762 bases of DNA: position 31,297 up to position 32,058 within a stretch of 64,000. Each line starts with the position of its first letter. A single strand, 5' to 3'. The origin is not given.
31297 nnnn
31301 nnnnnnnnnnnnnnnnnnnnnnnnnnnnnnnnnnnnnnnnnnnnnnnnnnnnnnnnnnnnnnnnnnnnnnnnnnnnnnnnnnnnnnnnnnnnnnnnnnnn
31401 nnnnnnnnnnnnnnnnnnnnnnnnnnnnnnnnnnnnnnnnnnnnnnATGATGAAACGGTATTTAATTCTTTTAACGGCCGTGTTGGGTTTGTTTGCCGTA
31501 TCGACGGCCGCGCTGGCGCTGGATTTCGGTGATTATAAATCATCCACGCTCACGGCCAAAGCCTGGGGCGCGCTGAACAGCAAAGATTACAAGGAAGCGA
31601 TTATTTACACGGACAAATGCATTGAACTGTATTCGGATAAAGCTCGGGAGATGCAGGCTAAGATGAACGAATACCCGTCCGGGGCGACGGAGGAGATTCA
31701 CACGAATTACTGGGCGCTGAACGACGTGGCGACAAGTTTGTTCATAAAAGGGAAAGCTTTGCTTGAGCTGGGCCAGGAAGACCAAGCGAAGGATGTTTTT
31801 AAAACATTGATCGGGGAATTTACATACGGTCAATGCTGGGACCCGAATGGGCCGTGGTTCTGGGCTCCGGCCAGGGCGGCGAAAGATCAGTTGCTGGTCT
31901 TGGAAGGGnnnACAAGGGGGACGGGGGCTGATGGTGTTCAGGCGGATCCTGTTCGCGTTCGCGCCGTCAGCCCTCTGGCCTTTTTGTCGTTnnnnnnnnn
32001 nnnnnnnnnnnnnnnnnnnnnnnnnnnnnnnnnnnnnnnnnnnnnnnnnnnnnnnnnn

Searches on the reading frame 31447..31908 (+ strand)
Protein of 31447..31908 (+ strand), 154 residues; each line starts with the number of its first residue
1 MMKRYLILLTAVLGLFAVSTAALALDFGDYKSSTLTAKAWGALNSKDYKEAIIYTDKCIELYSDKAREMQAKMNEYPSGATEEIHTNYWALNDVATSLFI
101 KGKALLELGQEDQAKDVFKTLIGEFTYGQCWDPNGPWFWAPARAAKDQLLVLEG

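Call 4: search_protein_families(library=pfam, proteins=[window:31447-31908:+], max_evalue=1)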
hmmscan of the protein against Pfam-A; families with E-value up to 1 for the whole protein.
window:31447-31908:+ (154 aa): 8 families
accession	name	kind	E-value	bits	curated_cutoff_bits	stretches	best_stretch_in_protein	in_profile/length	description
PF13181.12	TPR_8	-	1.3e-06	28.6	25.7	2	96-122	2-28/34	Tetratricopeptide repeat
PF07719.23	TPR_2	-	1.9e-06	28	27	2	37-63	6-32/34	Tetratricopeptide repeat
PF13174.12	TPR_6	-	6.7e-06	26.9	26.3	1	97-125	2-30/33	Tetratricopeptide repeat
PF00515.34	TPR_1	-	0.00059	20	27.8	1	43-64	12-33/34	Tetratricopeptide repeat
PF23300.3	HEAT_Nup120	-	0.0066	16.7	29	1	93-125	24-56/170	Nucleoporin Nup120, HEAT repeats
PF13424.12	TPR_12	-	0.071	13.8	30.1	0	93-119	43-69/77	Tetratricopeptide repeat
PF12569.14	NatA_aux_su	-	0.1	11.9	33.3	0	79-123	22-66/515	N-terminal acetyltransferase A, auxiliary subunit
PF14844.12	PH_BEACH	-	0.13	12.9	27.5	1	63-121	38-98/99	PH domain associated with Beige/BEACH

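Call 5: search_protein_families(library=ncbifam, proteins=[window:31447-31908:+], max_evalue=1)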
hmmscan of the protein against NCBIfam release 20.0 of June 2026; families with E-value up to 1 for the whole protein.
window:31447-31908:+ (154 aa): 3 families
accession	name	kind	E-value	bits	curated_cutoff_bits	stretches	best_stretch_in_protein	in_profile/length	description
TIGR03302.1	OM_YfiO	subfamily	0.001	18.6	81.4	1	82-125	190-233/239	outer membrane protein assembly factor BamD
TIGR02795.1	tol_pal_ybgF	equivalog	0.0019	18.8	90.1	1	79-125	60-106/119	tol-pal system protein YbgF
NF052415.1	T3SS_chap_SctY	equivalog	0.0075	16.8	70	1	94-121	76-103/106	type III secretion apparatus assembly chaperone SctY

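Call 27: search_protein_representatives(protein=window:31447-31908:+)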
Query: 154 residues. Proteins with E-value up to 0.001 (for the whole library): 976; up to 1e-10: 462; up to 1e-30: 66. The best 150 are listed.
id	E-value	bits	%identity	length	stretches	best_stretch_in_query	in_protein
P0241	1.1e-141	483.3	47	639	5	21-152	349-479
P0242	3.5e-126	433.0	47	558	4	23-153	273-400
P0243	4.2e-125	429.5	39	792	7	25-149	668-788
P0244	6.4e-121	415.9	40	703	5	25-149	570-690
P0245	1.0e-114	395.7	42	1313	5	19-148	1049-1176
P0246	1.1e-106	369.7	47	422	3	22-149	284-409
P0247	1.4e-99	346.6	45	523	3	6-153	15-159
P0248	5.5e-99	344.7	43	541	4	22-146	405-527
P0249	4.2e-92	322.3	45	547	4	23-154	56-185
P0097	5.3e-90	315.5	46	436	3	22-152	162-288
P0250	3.4e-89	312.9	44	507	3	17-153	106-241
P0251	1.5e-85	301.1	44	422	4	24-153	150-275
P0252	1.0e-83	295.1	41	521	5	26-152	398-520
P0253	2.2e-80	284.3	52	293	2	3-153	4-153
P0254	1.6e-79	281.5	45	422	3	21-150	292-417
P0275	1.9e-46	174.1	33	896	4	24-132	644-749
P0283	1.5e-39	151.7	47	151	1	5-150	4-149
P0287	2.9e-36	141.1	36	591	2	9-154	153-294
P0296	4.8e-33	130.6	48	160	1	22-152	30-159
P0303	1.6e-31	125.7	48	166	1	21-154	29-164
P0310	4.3e-30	121.0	37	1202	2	28-140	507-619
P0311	1.4e-29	119.3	49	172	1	17-153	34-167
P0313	1.8e-29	119.0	49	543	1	25-154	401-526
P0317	1.8e-28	115.7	45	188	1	22-153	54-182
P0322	5.8e-28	114.1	45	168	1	8-153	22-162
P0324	1.4e-27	112.8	46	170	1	19-152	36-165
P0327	6.0e-27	110.8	30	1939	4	19-133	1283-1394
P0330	3.9e-26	108.2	37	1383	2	25-149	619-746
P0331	4.0e-26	108.1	48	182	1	21-149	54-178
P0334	1.2e-25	106.5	43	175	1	18-153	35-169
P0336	1.9e-25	106.0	35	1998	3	39-148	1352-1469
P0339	3.5e-25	105.1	40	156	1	13-150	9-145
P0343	8.4e-25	103.8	43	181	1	24-152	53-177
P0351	4.5e-24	101.5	43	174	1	12-152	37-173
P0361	1.1e-22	97.0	44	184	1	28-150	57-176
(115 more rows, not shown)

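Call 29: search_protein_families(library=pfam, proteins=[P0245, P0275, P0310, P0327, P0330, P0336, P0313, P0287], max_evalue=0.0001)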
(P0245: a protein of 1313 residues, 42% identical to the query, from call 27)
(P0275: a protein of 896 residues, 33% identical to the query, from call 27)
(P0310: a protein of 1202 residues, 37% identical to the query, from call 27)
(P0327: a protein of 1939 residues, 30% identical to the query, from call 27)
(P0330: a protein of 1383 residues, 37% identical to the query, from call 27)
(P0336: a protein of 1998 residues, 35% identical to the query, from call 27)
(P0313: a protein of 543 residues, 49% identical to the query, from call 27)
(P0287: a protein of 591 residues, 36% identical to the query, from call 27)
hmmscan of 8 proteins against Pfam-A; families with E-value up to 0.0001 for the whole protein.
P0245 (1313 aa): 8 families
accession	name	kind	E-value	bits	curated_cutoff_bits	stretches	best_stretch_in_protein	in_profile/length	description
PF13174.12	TPR_6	-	3.1e-17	62.4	26.3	0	995-1023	2-30/33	Tetratricopeptide repeat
PF07719.23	TPR_2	-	5.8e-14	51.4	27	0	996-1021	4-29/34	Tetratricopeptide repeat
PF13181.12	TPR_8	-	4.8e-10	39.2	25.7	0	1126-1151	3-28/34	Tetratricopeptide repeat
PF13424.12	TPR_12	-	4.5e-09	36.8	30.1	0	992-1020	44-72/77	Tetratricopeptide repeat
PF00515.34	TPR_1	-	1.9e-07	31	27.8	0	996-1020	4-28/34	Tetratricopeptide repeat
PF13432.12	TPR_16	-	8.4e-06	26.6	32.7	0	1124-1152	31-59/65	Tetratricopeptide repeat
PF13428.12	TPR_14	-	4.9e-05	24.1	23.5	0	1126-1152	3-29/44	Tetratricopeptide repeat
PF13176.12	TPR_7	-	6e-05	23.3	27.9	0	1126-1150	1-25/36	Tetratricopeptide repeat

P0275 (896 aa): 6 families
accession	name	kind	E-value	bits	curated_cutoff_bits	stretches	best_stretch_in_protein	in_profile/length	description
PF13290.12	CHB_HEX_C_1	-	5e-18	65.2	22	1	140-201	1-63/67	Chitobiase/beta-hexosaminidase C-terminal domain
PF13287.12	Fn3_assoc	-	3.9e-16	59.3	23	1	151-203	1-54/59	Fn3 associated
PF07719.23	TPR_2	-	3.2e-07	30.4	27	0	836-860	1-25/34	Tetratricopeptide repeat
PF13181.12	TPR_8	-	1e-05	25.7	25.7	0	530-558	6-34/34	Tetratricopeptide repeat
PF13750.12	Big_3_3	-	3.7e-05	23.9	27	0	93-176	4-85/157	Bacterial Ig-like domain (group 3)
PF13174.12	TPR_6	-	6.7e-05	23.7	26.3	0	460-488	2-30/33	Tetratricopeptide repeat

P0310 (1202 aa): 5 families
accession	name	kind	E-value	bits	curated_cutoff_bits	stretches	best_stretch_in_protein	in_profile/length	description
PF13632.12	Glyco_trans_2_3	-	6.4e-18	65.7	27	1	867-1067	2-183/198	Glycosyl transferase family group 2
PF13641.12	Glyco_tranf_2_3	-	8.9e-14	52.5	27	1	849-1004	74-229/230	Glycosyltransferase like family 2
PF13506.12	Glyco_transf_21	-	1.8e-09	37.7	21.7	1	863-1003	30-173/174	Glycosyl transferase family 21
PF03552.20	Cellulose_synt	-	1e-06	28.1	24.7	1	960-1083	423-547/722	Cellulose synthase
PF13174.12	TPR_6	-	5.4e-05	24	26.3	0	449-477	2-30/33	Tetratricopeptide repeat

P0327 (1939 aa): 4 families
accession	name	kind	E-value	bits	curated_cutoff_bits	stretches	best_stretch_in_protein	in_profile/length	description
PF13313.11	DUF4082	-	1.1e-13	51.8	28.4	2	1812-1925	14-138/143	Domain of unknown function (DUF4082)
PF05345.18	He_PIG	-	1.2e-10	42.1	24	1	1699-1784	1-95/96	Putative Ig domain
PF03198.20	Glyco_hydro_72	-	4.8e-07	29.8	25.9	0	502-646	115-257/314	Glucanosyltransferase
PF02836.23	Glyco_hydro_2_C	-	1.4e-05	24.8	21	0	497-643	100-217/302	Glycosyl hydrolases family 2, TIM barrel domain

P0330 (1383 aa): 3 families
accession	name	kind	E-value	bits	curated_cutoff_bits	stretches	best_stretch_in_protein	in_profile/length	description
PF05593.20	RHS_repeat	-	1.6e-09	38.4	22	0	293-331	1-36/38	RHS Repeat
PF13181.12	TPR_8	-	1.1e-06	28.7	25.7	0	629-658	4-33/34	Tetratricopeptide repeat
PF07719.23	TPR_2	-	1.2e-05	25.5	27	0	629-657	4-32/34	Tetratricopeptide repeat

P0336 (1998 aa): 1 family
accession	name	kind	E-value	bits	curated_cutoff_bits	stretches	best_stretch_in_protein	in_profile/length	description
PF13428.12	TPR_14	-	6e-08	33.1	23.5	0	311-342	5-36/44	Tetratricopeptide repeat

P0313 (543 aa): 7 families
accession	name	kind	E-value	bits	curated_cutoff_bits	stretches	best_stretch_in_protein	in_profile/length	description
PF01442.23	Apolipoprotein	-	1.9e-07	31.4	90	0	296-372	112-186/190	Apolipoprotein A1/A4/E domain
PF13181.12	TPR_8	-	4.2e-07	30.1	25.7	1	470-496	3-29/34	Tetratricopeptide repeat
PF07719.23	TPR_2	-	1.7e-06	28.2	27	0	470-496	3-29/34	Tetratricopeptide repeat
PF02601.20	Exonuc_VII_L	-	2.5e-06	27.6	35.9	1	281-397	127-239/315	Exonuclease VII, large subunit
PF23854.1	DUF7217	-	3.9e-06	27.2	29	0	308-368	125-186/238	Domain of unknown function (DUF7217)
PF13174.12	TPR_6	-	5.2e-06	27.2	26.3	1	470-498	2-30/33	Tetratricopeptide repeat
PF04513.17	Baculo_PEP_C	-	6.8e-06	26.6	38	0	159-236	17-96/140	Baculovirus polyhedron envelope protein, PEP, C terminus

P0287 (591 aa): 2 families
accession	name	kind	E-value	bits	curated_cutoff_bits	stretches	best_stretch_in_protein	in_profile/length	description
PF11790.14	Glyco_hydro_cc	-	5.1e-44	151.1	21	1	340-574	18-237/237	Glycosyl hydrolase catalytic core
PF13174.12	TPR_6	-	5.9e-06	27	26.3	0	239-266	3-30/33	Tetratricopeptide repeat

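Call 43: find_related_loci(query=A3, collection=metagenome_contigs, flank=8000)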
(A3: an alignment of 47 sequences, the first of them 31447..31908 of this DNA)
Query A3 (154 aa) in metagenome_contigs; peptide patterns used: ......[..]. (x = any residue, [..] = any of these).
597 stretches matched a pattern (row limit reached: there are more); 575 encode a relative of the query (tblastn E <= 1e-3); the best 80 are kept; 80 distinct loci.
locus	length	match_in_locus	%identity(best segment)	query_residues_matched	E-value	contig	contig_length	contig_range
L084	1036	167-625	51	2-154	8e-52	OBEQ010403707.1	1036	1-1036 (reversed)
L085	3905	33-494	50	2-154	1e-48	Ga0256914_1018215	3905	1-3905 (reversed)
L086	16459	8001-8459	50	2-153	6e-48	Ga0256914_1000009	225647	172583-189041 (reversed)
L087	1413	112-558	51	1-149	4e-48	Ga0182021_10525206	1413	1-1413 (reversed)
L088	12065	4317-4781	50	2-154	6e-47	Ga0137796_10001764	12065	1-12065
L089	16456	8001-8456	50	1-153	5e-46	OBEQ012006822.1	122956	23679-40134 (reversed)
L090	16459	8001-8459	51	2-154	4e-46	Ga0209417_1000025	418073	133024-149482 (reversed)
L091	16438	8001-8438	52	6-153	5e-46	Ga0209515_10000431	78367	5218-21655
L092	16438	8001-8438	49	4-153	3e-46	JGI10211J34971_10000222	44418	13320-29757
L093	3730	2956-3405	48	1-154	4e-46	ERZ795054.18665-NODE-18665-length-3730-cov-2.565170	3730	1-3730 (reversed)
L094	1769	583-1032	48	1-154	1e-46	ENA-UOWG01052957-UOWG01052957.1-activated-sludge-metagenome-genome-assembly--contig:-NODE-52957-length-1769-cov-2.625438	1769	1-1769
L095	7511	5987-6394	52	16-153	2e-45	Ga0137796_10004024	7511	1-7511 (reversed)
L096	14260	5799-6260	49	1-153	2e-45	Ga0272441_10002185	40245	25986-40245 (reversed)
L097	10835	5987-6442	49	2-153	4e-45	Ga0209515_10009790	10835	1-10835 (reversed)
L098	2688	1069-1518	51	2-154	3e-45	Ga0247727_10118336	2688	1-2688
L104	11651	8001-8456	50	2-154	3e-45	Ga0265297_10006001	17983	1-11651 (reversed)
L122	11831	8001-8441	48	8-153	5e-44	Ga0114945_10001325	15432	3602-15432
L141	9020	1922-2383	48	1-154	2e-42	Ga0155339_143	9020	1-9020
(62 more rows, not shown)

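Call 44: list_cluster_members(proteins=[P0241, P0243, P0245, P0287, P0310, P0327, P0283, P0303, P0275, P0322])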
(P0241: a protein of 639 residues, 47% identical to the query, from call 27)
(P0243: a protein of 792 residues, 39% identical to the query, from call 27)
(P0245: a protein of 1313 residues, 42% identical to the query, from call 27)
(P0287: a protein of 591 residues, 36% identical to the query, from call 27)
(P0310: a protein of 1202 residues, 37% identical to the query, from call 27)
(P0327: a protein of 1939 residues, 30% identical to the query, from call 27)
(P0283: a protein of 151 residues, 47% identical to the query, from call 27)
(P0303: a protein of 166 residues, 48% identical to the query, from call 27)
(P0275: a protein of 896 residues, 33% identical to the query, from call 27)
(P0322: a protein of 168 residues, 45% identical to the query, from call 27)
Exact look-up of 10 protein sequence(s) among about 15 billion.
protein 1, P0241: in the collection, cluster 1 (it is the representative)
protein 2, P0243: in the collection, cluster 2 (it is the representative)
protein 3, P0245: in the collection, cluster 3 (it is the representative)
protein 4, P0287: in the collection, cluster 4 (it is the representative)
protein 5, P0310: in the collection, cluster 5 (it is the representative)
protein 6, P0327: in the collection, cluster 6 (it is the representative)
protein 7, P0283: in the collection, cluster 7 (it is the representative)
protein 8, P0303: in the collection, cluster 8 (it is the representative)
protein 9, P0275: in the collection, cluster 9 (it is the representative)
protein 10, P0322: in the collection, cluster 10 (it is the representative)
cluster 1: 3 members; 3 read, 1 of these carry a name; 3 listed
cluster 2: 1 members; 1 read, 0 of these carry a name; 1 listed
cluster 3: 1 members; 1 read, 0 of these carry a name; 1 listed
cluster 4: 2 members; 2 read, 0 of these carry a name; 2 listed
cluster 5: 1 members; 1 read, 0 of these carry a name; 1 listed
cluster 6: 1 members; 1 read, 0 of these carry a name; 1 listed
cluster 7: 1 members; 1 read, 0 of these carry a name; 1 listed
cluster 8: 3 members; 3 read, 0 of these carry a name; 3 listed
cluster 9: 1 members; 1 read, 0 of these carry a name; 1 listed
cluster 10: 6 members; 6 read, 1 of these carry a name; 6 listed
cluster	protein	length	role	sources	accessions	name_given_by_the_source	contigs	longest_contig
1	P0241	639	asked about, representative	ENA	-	-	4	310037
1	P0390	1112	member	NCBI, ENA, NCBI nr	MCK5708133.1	MAG: tetratricopeptide repeat protein [Candidatus Aureabacteria bacterium] | tetratricopeptide repeat protein [Candidatus Auribacterota bacterium]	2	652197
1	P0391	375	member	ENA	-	-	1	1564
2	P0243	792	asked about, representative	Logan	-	-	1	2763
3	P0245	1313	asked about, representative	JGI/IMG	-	-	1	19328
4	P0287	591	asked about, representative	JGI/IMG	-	-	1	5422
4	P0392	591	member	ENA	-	-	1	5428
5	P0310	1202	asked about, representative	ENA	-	-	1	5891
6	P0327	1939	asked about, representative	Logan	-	-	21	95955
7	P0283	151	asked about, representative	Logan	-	-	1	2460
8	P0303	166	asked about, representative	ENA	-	-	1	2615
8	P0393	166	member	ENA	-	-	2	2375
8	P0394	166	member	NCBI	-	-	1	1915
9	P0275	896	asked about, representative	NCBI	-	-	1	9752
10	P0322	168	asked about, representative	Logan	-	-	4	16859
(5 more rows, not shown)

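Call 47: search_protein_families(library=pfam, proteins=[L141:2820-3563:+, L141:3866-4534:+, L141:4567-6477:+], max_evalue=0.001)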
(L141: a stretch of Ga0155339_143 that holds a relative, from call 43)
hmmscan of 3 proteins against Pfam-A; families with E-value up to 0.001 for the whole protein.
L141:2820-3563:+ (248 aa): 1 family
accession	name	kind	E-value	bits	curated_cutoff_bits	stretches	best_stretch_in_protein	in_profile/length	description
PF02146.23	SIR2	-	1.3e-52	178.8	24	1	27-201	1-180/180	Sir2 family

L141:3866-4534:+ (223 aa): 1 family
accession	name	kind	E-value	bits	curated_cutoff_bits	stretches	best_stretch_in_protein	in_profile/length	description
PF01127.27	Sdh_cyt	-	3.7e-06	27.5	25.8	1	107-190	24-103/122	Succinate dehydrogenase/Fumarate reductase transmembrane subunit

L141:4567-6477:+ (637 aa): 7 families
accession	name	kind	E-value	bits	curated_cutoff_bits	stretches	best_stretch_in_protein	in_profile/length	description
PF00890.30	FAD_binding_2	-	5.2e-53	181.2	20.4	1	35-440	2-414/414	FAD binding domain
PF02910.25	Succ_DH_flav_C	-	2.3e-36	125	20.8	1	503-636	2-130/130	Fumarate reductase flavoprotein C-term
PF01266.30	DAO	-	1.1e-09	38.7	27.9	1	35-232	2-208/353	FAD dependent oxidoreductase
PF07992.20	Pyr_redox_2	-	2e-07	31.2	26.1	1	33-235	1-117/291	Pyridine nucleotide-disulphide oxidoreductase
PF03486.20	HI0933_like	-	3.3e-06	27.2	50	0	34-85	2-53/244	HI0933-like protein Rossmann domain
PF01134.28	GIDA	-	1.8e-05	24.4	22.1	1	34-61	1-28/391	Glucose inhibited division protein A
PF13450.12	NAD_binding_8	-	0.0006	20.5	21.9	0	37-61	1-25/68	NAD(P)-binding Rossmann-like domain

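Call 48: search_protein_families(library=pfam, proteins=[L122:2502-4424:+, L122:4424-5296:+, L122:5354-5953:+, L122:5970-6626:+, L122:6637-7587:+, L122:9145-10353:+, L104:8918-9646:-, L104:9685-10272:-, L104:6815-7147:-, L104:4417-4980:-], max_evalue=0.001)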
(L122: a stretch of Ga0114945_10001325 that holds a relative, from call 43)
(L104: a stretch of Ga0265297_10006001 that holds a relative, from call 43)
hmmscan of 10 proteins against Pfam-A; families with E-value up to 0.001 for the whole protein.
L122:2502-4424:+ (641 aa): 8 families
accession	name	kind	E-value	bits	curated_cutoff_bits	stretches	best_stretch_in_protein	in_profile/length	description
PF00270.35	DEAD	-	4e-31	108.4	26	1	5-155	2-166/167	DEAD/DEAH box helicase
PF08148.17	DSHCT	-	1.1e-22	81.1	22.7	1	473-634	2-171/172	DSHCT (NUC185) domain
PF04851.21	ResIII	-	6.1e-14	52.7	22.5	1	6-151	7-163/164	Type III restriction enzyme, res subunit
PF00271.37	Helicase_C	-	8e-09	36.2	23.5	1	291-377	31-109/110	Helicase conserved C-terminal domain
PF22527.2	DEXQc_Suv3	-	6.4e-08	32.7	27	1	22-158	18-143/154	DEXQ-box helicase domain of Suv3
PF20720.3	nSTAND3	-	7.1e-06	26.2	27.2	1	8-57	8-57/155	Novel STAND NTPase 3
PF13401.12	AAA_22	-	5.2e-05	24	27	0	19-136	7-107/130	AAA domain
PF01637.24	ATPase_2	-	0.00016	22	33.2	1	21-85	24-90/225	ATPase domain predominantly from Archaea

L122:4424-5296:+ (291 aa): 1 family
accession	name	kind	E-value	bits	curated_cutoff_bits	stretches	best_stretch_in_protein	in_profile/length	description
PF01171.26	ATP_bind_3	-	9.9e-18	64.9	27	1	37-196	3-162/182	PP-loop family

L122:5354-5953:+ (200 aa): 1 family
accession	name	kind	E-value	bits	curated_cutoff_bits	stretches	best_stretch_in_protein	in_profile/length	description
PF06041.17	DUF924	-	9.6e-61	205.5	27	1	7-198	1-177/180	Bacterial protein of unknown function (DUF924)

L122:5970-6626:+ (219 aa): 1 family
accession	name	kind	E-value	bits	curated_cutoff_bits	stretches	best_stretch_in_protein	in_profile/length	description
PF03006.26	HlyIII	-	5.7e-40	137.8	26.2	1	16-208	15-224/224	Haemolysin-III related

L122:6637-7587:+ (317 aa): 3 families
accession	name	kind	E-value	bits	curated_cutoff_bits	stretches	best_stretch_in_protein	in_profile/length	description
PF13602.12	ADH_zinc_N_2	-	3.4e-29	102.9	27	1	189-313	1-134/134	Zinc-binding dehydrogenase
PF00107.32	ADH_zinc_N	-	3.5e-19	69.5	31.8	1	158-242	1-88/129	Zinc-binding dehydrogenase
PF08240.17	ADH_N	-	3.6e-18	66.2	23.5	1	26-116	1-103/104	Alcohol dehydrogenase GroES-like domain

L122:9145-10353:+ (403 aa): 1 family
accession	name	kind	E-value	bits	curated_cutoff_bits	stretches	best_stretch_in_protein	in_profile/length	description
PF07690.21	MFS_1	-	3.4e-44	151.6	33.4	1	18-350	2-347/347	Major Facilitator Superfamily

L104:8918-9646:- (242 aa): 1 family
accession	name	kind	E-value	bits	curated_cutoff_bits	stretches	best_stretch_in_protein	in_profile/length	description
PF01171.26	ATP_bind_3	-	1e-17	64.9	27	1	33-193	2-162/182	PP-loop family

L104:9685-10272:- (195 aa): 2 families
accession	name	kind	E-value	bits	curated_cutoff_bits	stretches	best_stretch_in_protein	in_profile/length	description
PF00881.29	Nitroreductase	-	1.9e-32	113.2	23.5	1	24-174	1-167/167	Nitroreductase family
PF14512.11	TM1586_NiRdase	-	1.7e-18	67.4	27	2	40-136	157-215/215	Putative TM nitroreductase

L104:6815-7147:- (110 aa): 1 family
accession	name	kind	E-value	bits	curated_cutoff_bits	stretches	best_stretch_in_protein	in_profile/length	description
PF04205.19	FMN_bind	-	1.3e-12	48.6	22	1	33-105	1-77/77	FMN-binding domain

L104:4417-4980:- (187 aa): 1 family
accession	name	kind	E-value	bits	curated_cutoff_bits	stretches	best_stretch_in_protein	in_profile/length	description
PF01613.24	Flavin_Reduct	-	1.9e-36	125.9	27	1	11-149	4-140/153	Flavin reductase like domain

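Call 49: find_encoding_contigs(protein=P0287, flank=8000, max_places=2)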
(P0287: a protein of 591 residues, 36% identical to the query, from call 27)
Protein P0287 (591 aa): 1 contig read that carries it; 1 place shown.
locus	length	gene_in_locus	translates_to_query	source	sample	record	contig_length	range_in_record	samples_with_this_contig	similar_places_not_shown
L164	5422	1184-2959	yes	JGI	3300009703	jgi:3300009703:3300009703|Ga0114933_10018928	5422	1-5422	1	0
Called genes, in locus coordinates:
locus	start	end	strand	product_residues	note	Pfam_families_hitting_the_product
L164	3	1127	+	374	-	?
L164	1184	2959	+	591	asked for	PF13174:TPR_6 (faint), PF11790:Glyco_hydro_cc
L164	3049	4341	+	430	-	PF07586:HXXSHH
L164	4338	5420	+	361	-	?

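Call 50: find_encoding_contigs(protein=P0322, flank=8000, max_places=3)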
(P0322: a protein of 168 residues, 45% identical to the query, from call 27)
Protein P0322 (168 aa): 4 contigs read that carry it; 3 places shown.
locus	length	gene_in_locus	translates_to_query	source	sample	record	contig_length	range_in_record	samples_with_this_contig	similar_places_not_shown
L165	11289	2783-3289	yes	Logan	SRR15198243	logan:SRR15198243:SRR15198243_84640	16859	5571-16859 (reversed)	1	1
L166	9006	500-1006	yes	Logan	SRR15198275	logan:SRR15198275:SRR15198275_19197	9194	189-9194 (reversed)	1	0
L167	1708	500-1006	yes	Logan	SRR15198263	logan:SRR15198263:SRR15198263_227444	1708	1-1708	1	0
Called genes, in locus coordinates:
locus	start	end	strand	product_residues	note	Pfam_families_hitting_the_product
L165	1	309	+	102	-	?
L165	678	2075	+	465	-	PF01363:FYVE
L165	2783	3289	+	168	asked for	-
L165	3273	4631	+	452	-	PF02836:Glyco_hydro_2_C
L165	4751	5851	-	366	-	PF00392:GntR, PF13377:Peripla_BP_3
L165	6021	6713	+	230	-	PF13424:TPR_12 (faint), PF07719:TPR_2 (faint), PF13181:TPR_8 (faint)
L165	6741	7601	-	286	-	PF00135:COesterase, PF20434:BD-FAE, PF07859:Abhydrolase_3, PF00326:Peptidase_S9 (weak)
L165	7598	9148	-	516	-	PF00501:AMP-binding, PF13193:AMP-binding_C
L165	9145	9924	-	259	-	PF03818:MadM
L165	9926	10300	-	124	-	PF03817:MadL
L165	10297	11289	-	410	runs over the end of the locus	PF16317:Glyco_hydro_99, PF14307:Glyco_tran_WbsX (faint)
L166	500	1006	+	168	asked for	-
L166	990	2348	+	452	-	PF02836:Glyco_hydro_2_C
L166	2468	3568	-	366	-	PF00392:GntR, PF13377:Peripla_BP_3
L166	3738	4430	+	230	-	PF13424:TPR_12 (faint), PF07719:TPR_2 (faint), PF13181:TPR_8 (faint)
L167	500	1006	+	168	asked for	-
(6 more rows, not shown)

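Call 51: find_encoding_contigs(protein=P0303, flank=6000, max_places=2)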
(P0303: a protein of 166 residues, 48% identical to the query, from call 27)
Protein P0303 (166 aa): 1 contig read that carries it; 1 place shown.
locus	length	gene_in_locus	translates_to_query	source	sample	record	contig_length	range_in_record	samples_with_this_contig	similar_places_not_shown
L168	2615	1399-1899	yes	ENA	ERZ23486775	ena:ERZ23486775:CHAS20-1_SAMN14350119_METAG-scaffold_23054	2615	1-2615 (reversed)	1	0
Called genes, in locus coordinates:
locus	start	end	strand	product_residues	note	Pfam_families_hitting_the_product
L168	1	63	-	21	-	?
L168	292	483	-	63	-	PF05545:FixQ (weak)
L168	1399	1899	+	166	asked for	PF07719:TPR_2 (faint), PF00515:TPR_1 (faint), PF13181:TPR_8 (faint), PF13432:TPR_16 (faint)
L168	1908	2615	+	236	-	?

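Call 52: find_encoding_contigs(protein=P0311, flank=6000, max_places=2)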
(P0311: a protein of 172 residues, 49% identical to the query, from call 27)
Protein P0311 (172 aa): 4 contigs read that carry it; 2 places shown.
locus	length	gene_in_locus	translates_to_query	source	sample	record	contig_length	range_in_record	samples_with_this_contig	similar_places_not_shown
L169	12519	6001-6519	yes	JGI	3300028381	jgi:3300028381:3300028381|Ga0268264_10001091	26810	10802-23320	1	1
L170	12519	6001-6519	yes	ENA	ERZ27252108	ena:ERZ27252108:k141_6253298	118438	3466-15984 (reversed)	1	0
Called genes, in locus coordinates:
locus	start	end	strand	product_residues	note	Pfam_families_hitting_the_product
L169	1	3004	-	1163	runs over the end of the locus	-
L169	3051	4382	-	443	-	-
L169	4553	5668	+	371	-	PF00356:LacI (weak), PF00532:Peripla_BP_1 (weak), PF13377:Peripla_BP_3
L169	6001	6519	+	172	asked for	-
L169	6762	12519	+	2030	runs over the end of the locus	PF12951:PATR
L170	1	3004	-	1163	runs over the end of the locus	-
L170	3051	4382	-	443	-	-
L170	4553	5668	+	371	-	PF00356:LacI (weak), PF00532:Peripla_BP_1 (weak), PF13377:Peripla_BP_3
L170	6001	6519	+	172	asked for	-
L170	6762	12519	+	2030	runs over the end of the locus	PF12951:PATR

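Call 53: find_encoding_contigs(protein=P0339, flank=6000, max_places=2)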
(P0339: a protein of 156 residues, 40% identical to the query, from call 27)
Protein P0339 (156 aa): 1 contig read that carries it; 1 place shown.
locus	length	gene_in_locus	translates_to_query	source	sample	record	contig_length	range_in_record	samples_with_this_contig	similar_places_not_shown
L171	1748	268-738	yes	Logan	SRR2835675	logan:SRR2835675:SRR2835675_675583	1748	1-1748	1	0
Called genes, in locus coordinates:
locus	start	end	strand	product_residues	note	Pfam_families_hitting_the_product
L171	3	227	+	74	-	?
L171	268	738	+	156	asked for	-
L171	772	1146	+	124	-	PF14237:GYF_2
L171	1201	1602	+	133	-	PF14237:GYF_2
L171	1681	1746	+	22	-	?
